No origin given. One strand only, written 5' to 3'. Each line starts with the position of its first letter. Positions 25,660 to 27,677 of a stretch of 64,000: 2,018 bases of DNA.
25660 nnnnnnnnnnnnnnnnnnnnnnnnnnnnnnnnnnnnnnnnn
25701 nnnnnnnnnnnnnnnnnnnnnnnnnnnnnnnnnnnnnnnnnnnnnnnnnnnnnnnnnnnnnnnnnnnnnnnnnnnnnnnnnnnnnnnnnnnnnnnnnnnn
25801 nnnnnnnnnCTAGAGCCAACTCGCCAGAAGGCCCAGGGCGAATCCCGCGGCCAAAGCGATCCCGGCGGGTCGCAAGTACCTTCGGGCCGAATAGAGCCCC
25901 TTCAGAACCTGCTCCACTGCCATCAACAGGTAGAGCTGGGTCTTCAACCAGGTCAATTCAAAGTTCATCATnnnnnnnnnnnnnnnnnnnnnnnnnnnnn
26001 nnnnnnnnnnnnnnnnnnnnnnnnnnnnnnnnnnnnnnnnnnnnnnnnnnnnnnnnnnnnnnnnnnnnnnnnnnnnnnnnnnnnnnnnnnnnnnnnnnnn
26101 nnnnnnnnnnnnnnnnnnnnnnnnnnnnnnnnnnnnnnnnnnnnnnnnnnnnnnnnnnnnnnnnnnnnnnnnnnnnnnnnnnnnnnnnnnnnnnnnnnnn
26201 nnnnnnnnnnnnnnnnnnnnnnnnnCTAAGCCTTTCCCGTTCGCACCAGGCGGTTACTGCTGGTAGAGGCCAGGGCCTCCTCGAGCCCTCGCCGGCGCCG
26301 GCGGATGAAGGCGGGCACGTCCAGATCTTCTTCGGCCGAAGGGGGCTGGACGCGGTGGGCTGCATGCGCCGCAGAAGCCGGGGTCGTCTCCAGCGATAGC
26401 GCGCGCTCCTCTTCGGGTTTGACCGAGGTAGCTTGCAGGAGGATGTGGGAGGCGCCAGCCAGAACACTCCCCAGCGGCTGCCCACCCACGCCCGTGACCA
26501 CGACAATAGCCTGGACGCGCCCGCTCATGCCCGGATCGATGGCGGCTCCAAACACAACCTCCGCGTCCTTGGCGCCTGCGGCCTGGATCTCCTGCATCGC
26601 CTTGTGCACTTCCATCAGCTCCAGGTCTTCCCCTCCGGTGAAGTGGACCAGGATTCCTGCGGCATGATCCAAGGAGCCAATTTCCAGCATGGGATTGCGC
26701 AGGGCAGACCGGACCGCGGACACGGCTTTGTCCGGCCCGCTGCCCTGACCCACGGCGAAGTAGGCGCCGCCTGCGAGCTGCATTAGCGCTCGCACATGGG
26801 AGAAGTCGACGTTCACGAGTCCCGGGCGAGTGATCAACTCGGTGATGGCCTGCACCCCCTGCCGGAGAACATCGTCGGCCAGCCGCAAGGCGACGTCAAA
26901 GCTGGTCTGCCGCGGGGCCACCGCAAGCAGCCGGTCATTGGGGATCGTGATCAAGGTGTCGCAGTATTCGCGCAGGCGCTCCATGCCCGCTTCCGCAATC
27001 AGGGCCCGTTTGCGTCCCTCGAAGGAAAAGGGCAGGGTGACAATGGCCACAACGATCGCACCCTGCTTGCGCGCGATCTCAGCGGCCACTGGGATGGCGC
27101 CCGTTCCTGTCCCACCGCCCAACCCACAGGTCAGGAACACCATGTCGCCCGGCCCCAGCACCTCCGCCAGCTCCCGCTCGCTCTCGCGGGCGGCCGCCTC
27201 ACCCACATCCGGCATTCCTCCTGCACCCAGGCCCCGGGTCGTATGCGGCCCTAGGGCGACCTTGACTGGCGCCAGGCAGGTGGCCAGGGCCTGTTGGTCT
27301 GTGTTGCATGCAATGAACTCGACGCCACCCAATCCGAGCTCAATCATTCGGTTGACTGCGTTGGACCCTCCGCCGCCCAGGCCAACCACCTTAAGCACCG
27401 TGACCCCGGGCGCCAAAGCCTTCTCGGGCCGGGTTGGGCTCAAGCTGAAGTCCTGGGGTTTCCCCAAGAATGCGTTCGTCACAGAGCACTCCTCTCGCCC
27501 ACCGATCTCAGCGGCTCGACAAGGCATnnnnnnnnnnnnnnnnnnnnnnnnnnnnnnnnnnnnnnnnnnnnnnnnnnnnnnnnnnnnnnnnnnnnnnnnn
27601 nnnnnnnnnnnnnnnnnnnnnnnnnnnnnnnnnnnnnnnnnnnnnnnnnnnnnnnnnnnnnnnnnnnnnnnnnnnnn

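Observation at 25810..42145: Self-contained sigma-54 cassette (rpoN + kinase + activator) sitting directly upstream of its own apparent targets, which include ftsZ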

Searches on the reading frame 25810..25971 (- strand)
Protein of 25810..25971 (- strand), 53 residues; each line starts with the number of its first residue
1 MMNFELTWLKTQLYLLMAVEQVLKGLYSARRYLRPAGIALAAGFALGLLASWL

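Call 32: search_protein_families(library=pfam, proteins=[window:25810-25971:-], max_evalue=0.01)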
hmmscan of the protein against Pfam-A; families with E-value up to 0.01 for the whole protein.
window:25810-25971:- (53 aa): 0 families

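Call 84: search_protein_families(library=padloc, proteins=[window:25810-25971:-], max_evalue=0.001)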
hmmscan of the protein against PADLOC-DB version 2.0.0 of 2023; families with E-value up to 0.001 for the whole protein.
window:25810-25971:- (53 aa): 0 families

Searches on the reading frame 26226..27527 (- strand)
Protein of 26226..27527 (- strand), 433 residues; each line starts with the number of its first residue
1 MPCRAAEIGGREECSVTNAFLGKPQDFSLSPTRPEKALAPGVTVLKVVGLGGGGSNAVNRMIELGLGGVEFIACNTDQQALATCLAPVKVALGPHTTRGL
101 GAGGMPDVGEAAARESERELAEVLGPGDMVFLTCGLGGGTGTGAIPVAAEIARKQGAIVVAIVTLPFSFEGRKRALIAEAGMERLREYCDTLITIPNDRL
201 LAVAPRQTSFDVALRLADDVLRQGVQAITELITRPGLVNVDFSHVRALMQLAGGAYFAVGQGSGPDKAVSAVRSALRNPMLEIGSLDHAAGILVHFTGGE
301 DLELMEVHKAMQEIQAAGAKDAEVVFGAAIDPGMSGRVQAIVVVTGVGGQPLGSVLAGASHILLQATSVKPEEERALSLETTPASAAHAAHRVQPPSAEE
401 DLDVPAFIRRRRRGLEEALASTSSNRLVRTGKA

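Call 5: search_protein_families(library=pfam, proteins=[window:26226-27527:-], max_evalue=0.001)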
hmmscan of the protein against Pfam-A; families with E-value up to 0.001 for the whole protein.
window:26226-27527:- (433 aa): 2 families
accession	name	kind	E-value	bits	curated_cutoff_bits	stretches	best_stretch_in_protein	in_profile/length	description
PF00091.31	Tubulin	-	2.8e-43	148.8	33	1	45-204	2-189/190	Tubulin/FtsZ family, GTPase domain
PF12327.13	FtsZ_C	-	5.4e-25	88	27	1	253-347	1-94/95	FtsZ family, C-terminal domain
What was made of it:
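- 26226..27482 (-): ftsZ, 418 aa; its GTG start overlaps the upstream stop codon (GTGA). Pfam Tubulin and FtsZ_C match (call 5).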

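Call 6: search_protein_families(library=ncbifam, proteins=[window:26226-27527:-], max_evalue=0.01)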
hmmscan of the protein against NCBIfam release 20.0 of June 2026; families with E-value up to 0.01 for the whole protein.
window:26226-27527:- (433 aa): 1 family
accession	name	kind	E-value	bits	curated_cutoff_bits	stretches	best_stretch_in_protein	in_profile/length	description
TIGR00065.1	ftsZ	equivalog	1.1e-110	370.2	295.2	1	42-350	17-327/353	cell division protein FtsZ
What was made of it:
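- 26226..27482 (-): TIGR00065 scores 370 bits against a cut-off of 295 (call 6).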
